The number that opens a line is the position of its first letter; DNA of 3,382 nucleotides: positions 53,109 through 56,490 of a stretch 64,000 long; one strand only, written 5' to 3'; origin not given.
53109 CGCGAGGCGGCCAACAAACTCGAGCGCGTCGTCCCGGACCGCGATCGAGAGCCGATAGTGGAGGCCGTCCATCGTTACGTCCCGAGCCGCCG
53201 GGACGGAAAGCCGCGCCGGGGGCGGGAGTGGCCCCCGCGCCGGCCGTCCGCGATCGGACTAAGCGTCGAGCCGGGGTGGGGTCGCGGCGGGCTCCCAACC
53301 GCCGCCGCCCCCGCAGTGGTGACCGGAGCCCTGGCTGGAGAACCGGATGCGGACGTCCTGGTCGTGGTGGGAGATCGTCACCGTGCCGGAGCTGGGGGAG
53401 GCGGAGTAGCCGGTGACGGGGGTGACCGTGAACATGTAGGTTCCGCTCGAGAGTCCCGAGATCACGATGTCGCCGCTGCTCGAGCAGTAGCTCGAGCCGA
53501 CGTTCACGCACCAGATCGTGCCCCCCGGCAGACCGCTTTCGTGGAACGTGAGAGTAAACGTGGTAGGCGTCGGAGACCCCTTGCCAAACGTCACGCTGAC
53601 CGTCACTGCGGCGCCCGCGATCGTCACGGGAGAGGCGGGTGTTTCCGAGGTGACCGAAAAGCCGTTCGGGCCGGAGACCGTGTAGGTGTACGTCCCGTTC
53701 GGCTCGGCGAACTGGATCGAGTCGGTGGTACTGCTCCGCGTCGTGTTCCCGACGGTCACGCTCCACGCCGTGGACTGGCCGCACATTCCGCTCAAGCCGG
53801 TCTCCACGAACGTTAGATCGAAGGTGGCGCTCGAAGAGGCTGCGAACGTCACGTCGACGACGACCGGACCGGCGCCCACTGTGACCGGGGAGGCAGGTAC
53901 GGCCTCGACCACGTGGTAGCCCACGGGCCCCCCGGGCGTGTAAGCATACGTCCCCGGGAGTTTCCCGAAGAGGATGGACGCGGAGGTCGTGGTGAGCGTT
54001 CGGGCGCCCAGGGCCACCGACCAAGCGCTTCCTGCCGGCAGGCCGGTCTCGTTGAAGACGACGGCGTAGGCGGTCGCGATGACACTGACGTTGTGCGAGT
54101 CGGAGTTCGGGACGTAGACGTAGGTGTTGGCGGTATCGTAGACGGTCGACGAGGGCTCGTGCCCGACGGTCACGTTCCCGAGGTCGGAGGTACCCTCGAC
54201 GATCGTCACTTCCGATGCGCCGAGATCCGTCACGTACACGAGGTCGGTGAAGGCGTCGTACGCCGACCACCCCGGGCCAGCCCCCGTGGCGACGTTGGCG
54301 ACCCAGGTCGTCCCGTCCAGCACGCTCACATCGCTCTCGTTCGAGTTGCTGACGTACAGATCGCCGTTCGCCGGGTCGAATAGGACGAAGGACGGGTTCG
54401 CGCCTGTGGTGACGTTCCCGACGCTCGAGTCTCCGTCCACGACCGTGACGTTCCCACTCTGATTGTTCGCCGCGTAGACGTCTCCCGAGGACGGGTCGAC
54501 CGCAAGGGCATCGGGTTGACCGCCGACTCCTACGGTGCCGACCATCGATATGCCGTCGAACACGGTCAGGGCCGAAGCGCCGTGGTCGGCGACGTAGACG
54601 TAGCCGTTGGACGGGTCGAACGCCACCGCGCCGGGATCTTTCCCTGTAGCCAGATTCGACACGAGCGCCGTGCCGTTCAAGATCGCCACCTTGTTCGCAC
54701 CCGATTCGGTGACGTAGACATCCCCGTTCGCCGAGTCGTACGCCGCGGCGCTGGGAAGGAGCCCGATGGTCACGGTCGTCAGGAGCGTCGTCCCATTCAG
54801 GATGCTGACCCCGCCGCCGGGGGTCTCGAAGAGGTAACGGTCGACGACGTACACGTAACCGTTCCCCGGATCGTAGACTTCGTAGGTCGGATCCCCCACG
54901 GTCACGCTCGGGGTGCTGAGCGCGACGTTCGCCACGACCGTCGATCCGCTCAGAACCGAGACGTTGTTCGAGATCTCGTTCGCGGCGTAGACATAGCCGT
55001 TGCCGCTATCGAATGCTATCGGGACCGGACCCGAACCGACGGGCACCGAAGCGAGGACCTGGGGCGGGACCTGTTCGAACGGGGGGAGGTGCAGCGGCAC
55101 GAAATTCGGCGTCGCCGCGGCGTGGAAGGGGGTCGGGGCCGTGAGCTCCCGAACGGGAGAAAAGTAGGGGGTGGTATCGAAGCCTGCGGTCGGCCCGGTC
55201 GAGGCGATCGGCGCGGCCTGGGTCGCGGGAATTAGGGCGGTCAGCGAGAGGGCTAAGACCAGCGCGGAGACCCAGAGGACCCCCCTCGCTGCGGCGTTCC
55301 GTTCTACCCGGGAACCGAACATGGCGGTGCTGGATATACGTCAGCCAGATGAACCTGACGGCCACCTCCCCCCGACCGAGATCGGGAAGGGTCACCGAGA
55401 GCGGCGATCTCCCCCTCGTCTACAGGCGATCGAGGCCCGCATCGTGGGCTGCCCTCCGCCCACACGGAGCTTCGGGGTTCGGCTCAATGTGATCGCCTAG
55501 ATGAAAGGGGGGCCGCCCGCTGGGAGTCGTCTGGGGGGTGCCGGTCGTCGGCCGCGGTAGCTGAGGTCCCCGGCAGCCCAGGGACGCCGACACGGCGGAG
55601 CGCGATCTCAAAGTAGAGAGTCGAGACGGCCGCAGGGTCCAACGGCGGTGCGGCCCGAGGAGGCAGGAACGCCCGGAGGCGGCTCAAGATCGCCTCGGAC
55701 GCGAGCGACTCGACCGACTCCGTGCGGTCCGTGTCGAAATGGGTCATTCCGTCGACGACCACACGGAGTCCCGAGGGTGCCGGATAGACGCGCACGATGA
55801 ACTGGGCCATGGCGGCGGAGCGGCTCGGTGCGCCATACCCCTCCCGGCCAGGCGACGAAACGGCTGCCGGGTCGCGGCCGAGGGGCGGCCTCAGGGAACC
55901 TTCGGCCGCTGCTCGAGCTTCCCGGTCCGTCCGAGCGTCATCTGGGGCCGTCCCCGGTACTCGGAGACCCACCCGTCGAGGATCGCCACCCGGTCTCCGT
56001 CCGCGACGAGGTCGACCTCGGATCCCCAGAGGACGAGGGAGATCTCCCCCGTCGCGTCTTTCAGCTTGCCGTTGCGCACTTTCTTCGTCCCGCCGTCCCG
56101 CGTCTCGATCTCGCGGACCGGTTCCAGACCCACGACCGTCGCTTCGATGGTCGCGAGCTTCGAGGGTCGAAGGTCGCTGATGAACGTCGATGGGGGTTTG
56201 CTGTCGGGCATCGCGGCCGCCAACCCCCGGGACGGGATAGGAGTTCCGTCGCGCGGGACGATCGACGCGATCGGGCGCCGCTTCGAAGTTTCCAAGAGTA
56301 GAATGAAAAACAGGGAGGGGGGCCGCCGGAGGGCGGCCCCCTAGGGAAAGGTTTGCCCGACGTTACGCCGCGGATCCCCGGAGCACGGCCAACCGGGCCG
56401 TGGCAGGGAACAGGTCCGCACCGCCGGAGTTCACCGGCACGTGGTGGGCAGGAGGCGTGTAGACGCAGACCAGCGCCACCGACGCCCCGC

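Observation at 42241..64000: Surface-proteome island: unrelated heads (thermopsin-like, sedolisin, YVTN propeller) share one unassigned repeat module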

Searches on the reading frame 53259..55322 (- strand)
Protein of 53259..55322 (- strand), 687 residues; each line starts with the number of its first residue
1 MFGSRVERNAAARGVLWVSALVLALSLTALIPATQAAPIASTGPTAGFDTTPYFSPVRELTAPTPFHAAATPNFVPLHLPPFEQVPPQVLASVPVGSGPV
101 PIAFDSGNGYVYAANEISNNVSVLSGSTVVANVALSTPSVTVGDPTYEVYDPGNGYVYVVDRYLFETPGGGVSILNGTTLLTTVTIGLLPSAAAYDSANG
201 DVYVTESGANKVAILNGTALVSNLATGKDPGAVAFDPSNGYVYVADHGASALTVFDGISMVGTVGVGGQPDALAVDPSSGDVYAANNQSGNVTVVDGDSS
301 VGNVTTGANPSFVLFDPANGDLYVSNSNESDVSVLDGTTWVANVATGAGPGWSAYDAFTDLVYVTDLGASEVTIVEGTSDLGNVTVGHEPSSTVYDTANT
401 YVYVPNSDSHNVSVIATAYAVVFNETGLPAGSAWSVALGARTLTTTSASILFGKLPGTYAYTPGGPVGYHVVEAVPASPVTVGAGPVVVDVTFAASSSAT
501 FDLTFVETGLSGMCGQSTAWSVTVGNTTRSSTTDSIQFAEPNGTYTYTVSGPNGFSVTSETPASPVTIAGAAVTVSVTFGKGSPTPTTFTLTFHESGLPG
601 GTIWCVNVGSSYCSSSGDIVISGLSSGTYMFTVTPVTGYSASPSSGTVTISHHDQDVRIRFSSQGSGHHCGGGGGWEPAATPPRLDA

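Call 4: search_protein_families(library=pfam, proteins=[window:53259-55322:-], max_evalue=0.1)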
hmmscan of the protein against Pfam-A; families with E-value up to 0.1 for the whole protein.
window:53259-55322:- (687 aa): 6 families
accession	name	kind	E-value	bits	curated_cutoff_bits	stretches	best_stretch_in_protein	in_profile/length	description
PF10282.15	Lactonase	-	3.6e-13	49.9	21.7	2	225-305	240-328/344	Lactonase, 7-bladed beta-propeller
PF01436.27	NHL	-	8.5e-07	29.2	20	0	229-255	3-28/28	NHL repeat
PF23954.1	DUF7283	-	0.0048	17.3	27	0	281-318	77-114/142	Family of unknown function (DUF7283)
PF05506.17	PLipase_C_C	-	0.0074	17.6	24.4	1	493-556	18-74/80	Bacterial phospholipase C, C-terminal domain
PF22352.2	K319L-like_PKD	-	0.0091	16.4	27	0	617-650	50-82/84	K319L-like, PKD domain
PF17802.7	SpaA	-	0.042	14.5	23.1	0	609-661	34-87/91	Prealbumin-like fold domain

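Call 5: search_protein_families(library=ncbifam, proteins=[window:53259-55322:-], max_evalue=0.1)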
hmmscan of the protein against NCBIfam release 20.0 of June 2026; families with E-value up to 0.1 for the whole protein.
window:53259-55322:- (687 aa): 7 families
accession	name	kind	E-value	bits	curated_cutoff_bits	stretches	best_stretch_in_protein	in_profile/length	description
TIGR03866.1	PQQ_ABC_repeats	subfamily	1.9e-19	69.9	287.3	3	172-278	23-135/310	PQQ-dependent catabolism-associated beta-propeller protein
NF052340.1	hydrazine_beta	equivalog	6.9e-11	41.8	560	3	360-420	45-107/372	hydrazine synthase subunit beta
TIGR02276.1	beta_rpt_yvtn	repeat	2.3e-09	37.1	27.85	3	317-350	1-36/42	beta-propeller repeat protein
NF052280.1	7_blade_YncE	equivalog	1.1e-07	31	400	1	273-340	221-289/338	7-bladed beta-propeller protein YncE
NF008258.1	PRK11028.1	equivalog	0.0068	15.5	370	0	95-127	174-206/330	6-phosphogluconolactonase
TIGR04183.1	Por_Secre_tail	domain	0.023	14.7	23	0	522-554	33-63/72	T9SS type A sorting domain-containing protein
NF050136.1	PGL_lacton_Staph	exception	0.062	12.3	500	0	94-125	186-217/341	6-phosphogluconolactonase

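Call 35: find_encoding_contigs(protein=window:53259-55322:-, flank=10000, max_places=3)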
Protein window:53259-55322:- (687 aa): 1 contig read that carries it; 1 place shown.
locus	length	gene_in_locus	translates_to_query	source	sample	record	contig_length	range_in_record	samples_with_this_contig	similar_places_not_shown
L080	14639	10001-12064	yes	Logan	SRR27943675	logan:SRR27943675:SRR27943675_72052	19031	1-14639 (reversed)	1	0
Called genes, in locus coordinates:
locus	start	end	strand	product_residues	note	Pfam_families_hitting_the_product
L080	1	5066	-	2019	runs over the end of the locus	PF09286:Pro-kuma_activ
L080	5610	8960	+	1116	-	PF05317:Thermopsin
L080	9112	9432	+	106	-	PF01336:tRNA_anti-codon (weak)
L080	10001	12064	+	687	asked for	PF01436:NHL (faint), PF10282:Lactonase (weak)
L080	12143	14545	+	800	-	PF17900:Peptidase_M1_N, PF01433:Peptidase_M1, PF11838:ERAP1_C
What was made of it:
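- Tried and rejected: The public gene call uses an ATG 18 codons downstream (call 35).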

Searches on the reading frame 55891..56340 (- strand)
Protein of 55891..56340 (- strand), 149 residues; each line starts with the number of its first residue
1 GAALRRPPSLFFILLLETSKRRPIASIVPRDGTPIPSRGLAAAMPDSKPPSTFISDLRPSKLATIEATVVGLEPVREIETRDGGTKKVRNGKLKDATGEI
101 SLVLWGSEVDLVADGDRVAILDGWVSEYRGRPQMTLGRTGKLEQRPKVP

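Call 76: search_protein_families(library=pfam, proteins=[window:55891-56340:-], max_evalue=0.001)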
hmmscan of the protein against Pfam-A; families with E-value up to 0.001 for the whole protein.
window:55891-56340:- (149 aa): 1 family
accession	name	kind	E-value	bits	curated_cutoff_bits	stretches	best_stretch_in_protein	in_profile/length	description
PF01336.31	tRNA_anti-codon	-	2.7e-05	24.5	27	1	77-135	11-68/75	OB-fold nucleic acid binding domain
